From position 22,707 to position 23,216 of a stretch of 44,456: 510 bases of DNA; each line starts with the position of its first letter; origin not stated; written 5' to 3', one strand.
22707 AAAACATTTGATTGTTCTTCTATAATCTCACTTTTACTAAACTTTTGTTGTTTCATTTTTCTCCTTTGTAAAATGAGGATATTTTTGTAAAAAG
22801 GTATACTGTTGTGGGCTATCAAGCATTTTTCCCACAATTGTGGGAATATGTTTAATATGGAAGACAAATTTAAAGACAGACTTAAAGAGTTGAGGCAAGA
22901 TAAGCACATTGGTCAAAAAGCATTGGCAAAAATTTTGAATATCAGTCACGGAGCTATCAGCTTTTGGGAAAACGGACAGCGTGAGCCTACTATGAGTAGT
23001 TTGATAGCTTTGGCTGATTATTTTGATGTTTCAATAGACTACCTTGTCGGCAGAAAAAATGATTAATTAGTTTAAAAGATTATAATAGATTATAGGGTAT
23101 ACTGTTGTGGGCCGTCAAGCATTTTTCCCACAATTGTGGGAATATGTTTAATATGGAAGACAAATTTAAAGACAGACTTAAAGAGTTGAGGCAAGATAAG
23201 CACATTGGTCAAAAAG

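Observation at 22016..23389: Tandemly duplicated XRE repressor cassette with perfect palindromic operators, divergent from an AT-rich orphan gene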

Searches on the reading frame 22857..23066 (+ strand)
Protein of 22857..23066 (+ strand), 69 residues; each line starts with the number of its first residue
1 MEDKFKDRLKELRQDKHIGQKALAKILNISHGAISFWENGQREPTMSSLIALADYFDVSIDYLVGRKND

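Call 5: search_protein_families(library=pfam, proteins=[window:22857-23066:+], max_evalue=1)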
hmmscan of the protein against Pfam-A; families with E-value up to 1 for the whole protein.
window:22857-23066:+ (69 aa): 14 families
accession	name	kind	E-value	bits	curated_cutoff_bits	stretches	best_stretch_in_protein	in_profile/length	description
PF01381.28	HTH_3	-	1.6e-16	60.5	23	1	9-63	1-55/55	Helix-turn-helix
PF12844.13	HTH_19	-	4.9e-10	39.6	30.2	1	8-64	3-59/64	Helix-turn-helix domain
PF13560.12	HTH_31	-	2.7e-08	34.4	27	1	7-59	4-57/64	Helix-turn-helix domain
PF13443.12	HTH_26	-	9e-08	32.7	22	1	8-63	1-57/63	Cro/C1-type HTH DNA-binding domain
PF07022.19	Phage_CI_repr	-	0.00011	22.9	22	1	20-67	15-61/65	Bacteriophage CI repressor helix-turn-helix domain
PF15943.11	YdaS_toxin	-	0.00059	20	30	1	19-42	10-33/65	Bacterial toxin YdaS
PF14549.12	P22_Cro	-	0.0018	18.4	30.2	1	19-38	11-30/60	DNA-binding transcriptional regulator Cro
PF13412.12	HTH_24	-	0.0064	16.5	21.9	1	9-35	9-35/48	Winged helix-turn-helix DNA-binding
PF20317.4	HTH_60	-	0.037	14.8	24.1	1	3-40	4-41/140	Helix-turn-helix domain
PF08279.18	HTH_11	-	0.095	13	25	1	9-34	6-32/55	HTH domain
PF17755.6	UvrA_DNA-bind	-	0.1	13.4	23.2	1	27-61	11-45/110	UvrA DNA-binding domain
PF15731.11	MqsA_antitoxin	-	0.17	12.4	30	1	9-52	74-116/131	Antitoxin component of bacterial toxin-antitoxin system, MqsA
PF08667.16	BetR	-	0.19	12.2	21.6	1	6-66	11-71/148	BetR domain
PF05269.17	Phage_CII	-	0.21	12.3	21.3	1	18-55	24-60/91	Bacteriophage CII protein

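Call 6: search_protein_families(library=padloc, proteins=[window:22857-23066:+], max_evalue=1)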
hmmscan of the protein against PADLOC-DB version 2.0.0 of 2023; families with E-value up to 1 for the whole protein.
window:22857-23066:+ (69 aa): 24 families
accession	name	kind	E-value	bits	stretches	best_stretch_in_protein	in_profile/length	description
PDLC02926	HTH_VI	-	2.6e-12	44.8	1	5-64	2-61/92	-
PDLC03951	RmrA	-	8.8e-11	39.4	1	7-64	11-68/400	-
PDLC03954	RmrA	-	4.8e-10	36.9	1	7-67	13-73/380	-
PDLC03952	RmrA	-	2.6e-09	34.4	1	7-66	25-84/395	-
PDLC03945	RmrA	-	3.1e-08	31.2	1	8-66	6-64/394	-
PDLC04142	capH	-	3.4e-08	32.5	1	1-67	3-69/103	capH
PDLC03947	RmrA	-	6.3e-08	29.8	1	6-66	13-73/383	-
PDLC03956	RmrA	-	9.1e-08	29.6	1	6-64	10-69/399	-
PDLC03948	RmrA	-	4.6e-07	27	1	6-64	10-68/397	-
PDLC03944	RmrA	-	6e-07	26.9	1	6-66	8-68/384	-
PDLC03949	RmrA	-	1.5e-06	25.4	1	7-67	5-65/363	-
PDLC03664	Control_protein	-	2.5e-05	22.6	1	4-58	13-67/74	control protein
PDLC03955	RmrA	-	4.4e-05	20.9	1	7-62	23-78/371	-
PDLC04762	PDC-M64C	-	5.8e-05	21.1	1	5-60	28-83/97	-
PDLC04760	PDC-M64C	-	6.7e-05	21.2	1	7-60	29-82/93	-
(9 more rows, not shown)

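Call 7: search_protein_families(library=phrogs, proteins=[window:22857-23066:+], max_evalue=1)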
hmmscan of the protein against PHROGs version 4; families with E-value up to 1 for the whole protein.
window:22857-23066:+ (69 aa): 54 families (the best 25 are shown)
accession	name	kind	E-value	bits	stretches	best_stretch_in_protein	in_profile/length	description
phrog_8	-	transcription regulation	6.4e-25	89.3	1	2-69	74-141/346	transcriptional regulator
phrog_4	-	transcription regulation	2.2e-14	54.3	1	3-67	135-195/400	transcriptional repressor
phrog_3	-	transcription regulation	5.8e-14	53.7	1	2-67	86-149/430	transcriptional repressor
phrog_2967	-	transcription regulation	1.3e-13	52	1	3-67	9-73/225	transcriptional regulator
phrog_2439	-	transcription regulation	5.9e-12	46.1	1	7-67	10-70/367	transcriptional regulator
phrog_4836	-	transcription regulation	1.6e-10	41.8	1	4-66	75-137/194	CII-like regulator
phrog_5823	-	transcription regulation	2.6e-09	37.7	1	2-67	4-70/404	transcriptional regulator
phrog_2328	-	transcription regulation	3.5e-09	37.5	1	3-64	14-75/128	transcriptional repressor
phrog_2104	-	unknown function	1e-08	36.3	1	8-49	43-84/103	-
phrog_1994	-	DNA, RNA and nucleotide metabolism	3.4e-08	34.6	1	7-67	2-62/170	DNA binding protein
phrog_1373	-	transcription regulation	1.4e-07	32.6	1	5-66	64-125/166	transcriptional regulator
phrog_7241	-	transcription regulation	2.1e-06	28.8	1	9-64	66-121/122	transcriptional regulator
phrog_4739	-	unknown function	4.5e-06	27.4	1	5-57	68-120/167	-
phrog_1124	-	transcription regulation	2.5e-05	24.9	1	6-57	10-60/177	transcriptional regulator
phrog_3037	-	transcription regulation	5.8e-05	24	1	3-68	16-79/189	transcriptional repressor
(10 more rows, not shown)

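Call 8: search_protein_families(library=ncbifam, proteins=[window:22857-23066:+], max_evalue=1)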
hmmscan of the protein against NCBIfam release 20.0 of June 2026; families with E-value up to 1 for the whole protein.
window:22857-23066:+ (69 aa): 21 families
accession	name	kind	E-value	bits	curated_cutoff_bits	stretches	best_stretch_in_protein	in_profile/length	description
NF041951.1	phage_RstR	subfamily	1.9e-16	60.3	80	1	4-68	2-66/108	RstR family transcriptional repressor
NF007257.0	PRK09706.1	subfamily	1.2e-09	38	101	1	3-63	4-64/135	transcriptional repressor DicA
NF052239.1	antitox_spr1629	equivalog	4.7e-08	32.5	335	1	8-66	6-64/377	spr1629 family repressor/antitoxin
NF003162.0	PRK04140.1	equivalog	2.9e-06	26.5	263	1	7-60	129-182/317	transcriptional regulator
NF007408.0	PRK09943.1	equivalog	3.6e-06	26.6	211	1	7-62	10-65/185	HTH-type transcriptional regulator PuuR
TIGR03830.1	CxxCG_CxxCG_HTH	subfamily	6.9e-06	25.9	61.8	1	7-52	68-115/127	type II TA system antitoxin MqsA family protein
TIGR03070.1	couple_hipB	subfamily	9e-06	25.6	71.65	1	8-56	6-54/58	type II toxin-antitoxin system Y4mF family antitoxin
NF038139.1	Reg_Aceta_RamB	equivalog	2.4e-05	23.2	700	1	8-63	6-61/465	acetate metabolism transcriptional regulator RamB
NF047542.1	telomere_Tap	equivalog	6.7e-05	21.8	600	1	10-51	23-64/695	telomere-associated protein Tap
NF041575.1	antitoxPezA_Strep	equivalog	0.0001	22.3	290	1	7-66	4-63/158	type II toxin-antitoxin system antitoxin PezA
NF047948.1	male_kill_WMK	equivalog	0.0002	20.9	300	1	4-66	162-224/300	WO male-killing family protein Wmk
NF007271.0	PRK09726.1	equivalog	0.00037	20.4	79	1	7-59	15-67/88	type II toxin-antitoxin system antitoxin HipB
NF041265.1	NadS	equivalog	0.00051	20.3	60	1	9-48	35-74/94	NadS family protein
TIGR00270.2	TIGR00270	equivalog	0.00089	19.1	110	1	3-59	74-130/159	multiprotein bridging factor aMBF1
NF006015.0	PRK08154.1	subfamily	0.0012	18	204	1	5-67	31-93/314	anaerobic benzoate catabolism transcriptional regulator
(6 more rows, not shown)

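Call 26: find_homologous_proteins(query=window:22857-23066:+, max_evalue=1e-10)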
Query window:22857-23066:+ (69 aa): 208 proteins with E <= 1e-10 among 414 candidates; the best 120 are listed.
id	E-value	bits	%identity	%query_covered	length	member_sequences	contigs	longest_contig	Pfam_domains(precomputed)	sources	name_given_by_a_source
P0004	8.3e-38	144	100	100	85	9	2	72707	PF12844.14,PF01381.29,PF13560.13,PF13443.13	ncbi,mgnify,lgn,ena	mgnify:CR=1 FL=1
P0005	1.6e-37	144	99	100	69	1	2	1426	PF12844.14,PF01381.29,PF13560.13,PF13443.13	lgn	-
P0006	2.3e-28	115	80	100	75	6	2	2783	PF12844.14,PF01381.29,PF13560.13,PF13443.13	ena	-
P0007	1.6e-27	112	78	100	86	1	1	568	PF12844.14,PF01381.29,PF13560.13,PF13443.13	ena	-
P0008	4.9e-27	110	78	100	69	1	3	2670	PF12844.14,PF01381.29,PF13560.13,PF13443.13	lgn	-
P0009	1.8e-24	102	75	94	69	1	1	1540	PF12844.14,PF01381.29,PF13560.13,PF13443.13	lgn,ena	-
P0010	1.2e-23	100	74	100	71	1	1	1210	PF12844.14,PF01381.29,PF13560.13,PF13443.13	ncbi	-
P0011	1.2e-23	100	74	100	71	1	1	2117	PF12844.14,PF01381.29,PF13560.13,PF13443.13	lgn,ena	-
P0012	1.2e-23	100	74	100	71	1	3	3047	PF12844.14,PF01381.29,PF13560.13,PF13443.13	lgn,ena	-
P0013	3.3e-22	95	68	100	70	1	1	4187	PF12844.14,PF01381.29,PF13560.13,PF13443.13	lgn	-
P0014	3.9e-22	95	71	99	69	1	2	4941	PF12844.14,PF01381.29,PF13560.13,PF13443.13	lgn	-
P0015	2.3e-21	93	71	99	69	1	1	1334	PF12844.14,PF01381.29,PF13560.13,PF13443.13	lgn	-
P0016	6.9e-21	91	66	99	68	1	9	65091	PF12844.14,PF01381.29,PF13560.13,PF13443.13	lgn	-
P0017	7.7e-21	91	71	94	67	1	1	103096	PF12844.14,PF01381.29,PF13560.13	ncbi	-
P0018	9.0e-21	91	69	97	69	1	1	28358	PF12844.14,PF01381.29,PF13560.13,PF13443.13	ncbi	-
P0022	4.5e-20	88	69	93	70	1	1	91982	PF12844.14,PF01381.29,PF13560.13,PF13443.13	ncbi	ncbi:MAG: helix-turn-helix domain-containing protein [Candidatus Caccovivens sp.]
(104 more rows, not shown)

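Call 27: find_encoding_contigs(protein=P0006, flank=3000, max_places=3)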
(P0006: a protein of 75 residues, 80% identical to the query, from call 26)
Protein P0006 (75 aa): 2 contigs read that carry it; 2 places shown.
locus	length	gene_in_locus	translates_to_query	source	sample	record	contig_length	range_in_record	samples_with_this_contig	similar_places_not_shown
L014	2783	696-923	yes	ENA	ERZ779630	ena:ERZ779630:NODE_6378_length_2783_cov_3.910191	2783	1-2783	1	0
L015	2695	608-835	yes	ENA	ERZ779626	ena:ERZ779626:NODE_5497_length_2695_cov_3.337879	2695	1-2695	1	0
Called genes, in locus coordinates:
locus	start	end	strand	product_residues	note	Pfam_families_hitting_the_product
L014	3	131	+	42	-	?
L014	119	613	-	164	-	-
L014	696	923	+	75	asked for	PF13560:HTH_31, PF01381:HTH_3, PF12844:HTH_19, PF13443:HTH_26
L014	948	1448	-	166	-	-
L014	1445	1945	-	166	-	-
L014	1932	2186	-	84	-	-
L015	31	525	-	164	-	-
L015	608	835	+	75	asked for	PF13560:HTH_31, PF01381:HTH_3, PF12844:HTH_19, PF13443:HTH_26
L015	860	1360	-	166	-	-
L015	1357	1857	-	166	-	-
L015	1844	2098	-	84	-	-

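Call 28: find_encoding_contigs(protein=P0017, flank=4000, max_places=2)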
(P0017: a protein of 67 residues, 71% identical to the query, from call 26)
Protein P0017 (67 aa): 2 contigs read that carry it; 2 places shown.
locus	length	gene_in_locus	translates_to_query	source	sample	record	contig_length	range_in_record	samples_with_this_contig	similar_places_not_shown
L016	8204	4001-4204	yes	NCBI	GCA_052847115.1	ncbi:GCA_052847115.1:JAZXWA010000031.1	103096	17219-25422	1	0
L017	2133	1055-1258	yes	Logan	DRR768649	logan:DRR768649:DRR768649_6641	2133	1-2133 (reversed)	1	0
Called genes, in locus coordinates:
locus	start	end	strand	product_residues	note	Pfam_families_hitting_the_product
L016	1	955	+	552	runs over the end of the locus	PF02690:Na_Pi_cotrans, PF01895:PhoU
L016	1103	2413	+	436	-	PF00162:PGK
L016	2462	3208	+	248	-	PF00121:TIM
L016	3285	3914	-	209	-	-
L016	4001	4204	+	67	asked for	PF13560:HTH_31, PF12844:HTH_19, PF01381:HTH_3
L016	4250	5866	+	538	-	PF01676:Metalloenzyme, PF06415:iPGM_N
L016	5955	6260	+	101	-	PF03840:SecG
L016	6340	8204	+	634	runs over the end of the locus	PF08206:OB_RNB, PF17876:CSD2, PF00773:RNB, PF00575:S1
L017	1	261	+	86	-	?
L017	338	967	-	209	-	-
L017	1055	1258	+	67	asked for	PF13560:HTH_31, PF12844:HTH_19, PF01381:HTH_3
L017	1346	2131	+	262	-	?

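Call 29: find_encoding_contigs(protein=P0016, flank=4000, max_places=3)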
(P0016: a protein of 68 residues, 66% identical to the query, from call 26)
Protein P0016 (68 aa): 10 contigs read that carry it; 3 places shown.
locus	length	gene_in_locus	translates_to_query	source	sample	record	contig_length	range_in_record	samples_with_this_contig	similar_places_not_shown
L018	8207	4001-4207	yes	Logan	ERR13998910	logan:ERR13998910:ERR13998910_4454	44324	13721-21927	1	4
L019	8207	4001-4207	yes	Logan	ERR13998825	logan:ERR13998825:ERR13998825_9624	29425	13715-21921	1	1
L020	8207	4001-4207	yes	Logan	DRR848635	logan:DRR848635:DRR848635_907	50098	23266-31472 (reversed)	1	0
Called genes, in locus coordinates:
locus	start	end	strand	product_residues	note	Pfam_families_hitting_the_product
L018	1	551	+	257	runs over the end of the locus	PF02535:Zip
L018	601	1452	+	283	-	PF00106:adh_short, PF13561:adh_short_C2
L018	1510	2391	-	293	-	-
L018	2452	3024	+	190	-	-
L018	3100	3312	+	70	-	-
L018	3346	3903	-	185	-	-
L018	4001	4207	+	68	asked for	PF13560:HTH_31, PF12844:HTH_19, PF01381:HTH_3, PF13443:HTH_26 (weak)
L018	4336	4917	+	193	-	PF00440:TetR_N (weak)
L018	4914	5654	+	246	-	PF02525:Flavodoxin_2 (weak), PF03358:FMN_red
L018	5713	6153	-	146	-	PF00583:Acetyltransf_1, PF13508:Acetyltransf_7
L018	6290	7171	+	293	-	PF02645:DegV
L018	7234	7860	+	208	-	PF01712:dNK (faint), PF02223:Thymidylate_kin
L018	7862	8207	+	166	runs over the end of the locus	PF01782:RimM, PF05239:PRC, PF24986:PRC_RimM (weak)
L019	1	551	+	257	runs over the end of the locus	PF02535:Zip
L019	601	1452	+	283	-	PF00106:adh_short, PF13561:adh_short_C2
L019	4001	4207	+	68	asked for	PF13560:HTH_31, PF12844:HTH_19, PF01381:HTH_3, PF13443:HTH_26 (weak)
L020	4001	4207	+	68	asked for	PF13560:HTH_31, PF12844:HTH_19, PF01381:HTH_3, PF13443:HTH_26 (weak)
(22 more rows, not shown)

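Call 30: find_encoding_contigs(protein=P0022, flank=4000, max_places=2)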
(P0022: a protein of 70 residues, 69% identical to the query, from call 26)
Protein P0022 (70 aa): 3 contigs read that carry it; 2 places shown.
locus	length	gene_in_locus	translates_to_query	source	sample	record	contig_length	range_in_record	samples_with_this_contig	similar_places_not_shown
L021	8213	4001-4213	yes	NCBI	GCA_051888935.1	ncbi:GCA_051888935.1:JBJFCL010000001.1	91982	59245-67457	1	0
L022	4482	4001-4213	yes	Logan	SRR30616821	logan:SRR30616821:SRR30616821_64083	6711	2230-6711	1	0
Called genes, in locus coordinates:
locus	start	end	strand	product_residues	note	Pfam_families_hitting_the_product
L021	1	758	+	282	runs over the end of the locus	PF03193:RsgA_GTPase, PF01926:MMR_HSR1 (weak)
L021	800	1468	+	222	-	PF00834:Ribul_P_3_epim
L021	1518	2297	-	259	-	PF00753:Lactamase_B, PF13483:Lactamase_B_3 (weak), PF12706:Lactamase_B_2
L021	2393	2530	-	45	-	-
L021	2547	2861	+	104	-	-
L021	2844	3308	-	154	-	-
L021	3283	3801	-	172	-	-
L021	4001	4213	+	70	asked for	PF13560:HTH_31 (weak), PF12844:HTH_19, PF01381:HTH_3, PF13443:HTH_26 (weak)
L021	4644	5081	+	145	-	PF17319:DUF5362 (weak), PF09851:SHOCT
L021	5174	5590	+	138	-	PF04079:SMC_ScpB (weak), PF22381:Staph_reg_Sar_Rot, PF01047:MarR, PF12802:MarR_2, PF13463:HTH_27 (weak)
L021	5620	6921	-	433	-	PF02878:PGM_PMM_I, PF02879:PGM_PMM_II, PF02880:PGM_PMM_III, PF00408:PGM_PMM_IV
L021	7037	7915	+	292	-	PF01553:Acyltransferase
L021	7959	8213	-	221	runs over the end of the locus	PF03006:HlyIII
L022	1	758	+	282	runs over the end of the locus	PF03193:RsgA_GTPase, PF01926:MMR_HSR1 (weak)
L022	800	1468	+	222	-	PF00834:Ribul_P_3_epim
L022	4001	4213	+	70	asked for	PF13560:HTH_31 (weak), PF12844:HTH_19, PF01381:HTH_3, PF13443:HTH_26 (weak)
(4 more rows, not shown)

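Call 59: find_encoding_contigs(protein=P0005, flank=2000, max_places=4)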
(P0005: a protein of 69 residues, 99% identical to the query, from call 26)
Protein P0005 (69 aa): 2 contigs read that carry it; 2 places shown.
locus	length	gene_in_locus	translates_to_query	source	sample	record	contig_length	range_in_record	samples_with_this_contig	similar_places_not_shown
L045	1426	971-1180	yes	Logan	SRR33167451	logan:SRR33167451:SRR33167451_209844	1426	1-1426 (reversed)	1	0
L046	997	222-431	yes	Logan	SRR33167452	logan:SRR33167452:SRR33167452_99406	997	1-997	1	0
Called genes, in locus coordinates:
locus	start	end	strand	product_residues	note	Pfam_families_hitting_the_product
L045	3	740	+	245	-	?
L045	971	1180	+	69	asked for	PF13560:HTH_31 (weak), PF12844:HTH_19, PF01381:HTH_3, PF13443:HTH_26 (weak)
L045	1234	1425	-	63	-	?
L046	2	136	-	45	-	?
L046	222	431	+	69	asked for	PF13560:HTH_31 (weak), PF12844:HTH_19, PF01381:HTH_3, PF13443:HTH_26 (weak)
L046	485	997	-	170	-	?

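Call 77: search_solved_structures(query=window:22857-23066:+, max_evalue=0.0001)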
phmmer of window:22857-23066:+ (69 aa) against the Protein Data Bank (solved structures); distinct sequences matched with E-value up to 0.0001: 6.
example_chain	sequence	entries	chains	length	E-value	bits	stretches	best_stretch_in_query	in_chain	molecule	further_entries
7t8i_A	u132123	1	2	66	3.8e-08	36.6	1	7-66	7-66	Phage element (ICEBs1)transcriptional regulator (Xre family)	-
3op9_A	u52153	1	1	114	1.1e-07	35.2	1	3-66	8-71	Pli0006 protein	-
3jxb_C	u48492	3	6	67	4.4e-07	33.2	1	7-64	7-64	Repressor protein C2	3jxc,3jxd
2r1j_L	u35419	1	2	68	4.4e-07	33.2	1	7-64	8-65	Repressor protein C2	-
1adr_A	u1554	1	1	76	5.6e-07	32.9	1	7-64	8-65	P22 C2 REPRESSOR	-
9sf2_A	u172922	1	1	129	2.4e-05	27.7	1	8-63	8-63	Transcriptional regulator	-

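Call 93: search_protein_families(library=pfam, proteins=[L016:3285-3914:-, L018:3346-3903:-, L014:119-613:-, L021:3283-3801:-], max_evalue=0.001)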
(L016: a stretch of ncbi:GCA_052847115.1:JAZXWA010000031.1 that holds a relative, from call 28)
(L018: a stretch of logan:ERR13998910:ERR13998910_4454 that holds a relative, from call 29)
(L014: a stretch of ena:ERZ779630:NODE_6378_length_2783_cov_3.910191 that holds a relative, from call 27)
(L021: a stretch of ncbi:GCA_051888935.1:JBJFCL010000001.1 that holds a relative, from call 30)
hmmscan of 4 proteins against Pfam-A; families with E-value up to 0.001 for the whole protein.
L016:3285-3914:- (209 aa): 1 family
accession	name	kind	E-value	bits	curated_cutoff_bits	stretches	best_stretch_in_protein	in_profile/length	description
PF13886.12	TM7S3_TM198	-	0.001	19.3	29.2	0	89-163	108-170/199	TM7S3/TM198-like domain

L018:3346-3903:- (185 aa): 1 family
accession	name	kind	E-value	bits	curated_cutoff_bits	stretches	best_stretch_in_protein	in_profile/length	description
PF19744.4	DUF6232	-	0.00091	20.1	27.4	0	35-138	2-94/117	Family of unknown function (DUF6232)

L014:119-613:- (164 aa): 0 families

L021:3283-3801:- (172 aa): 0 families
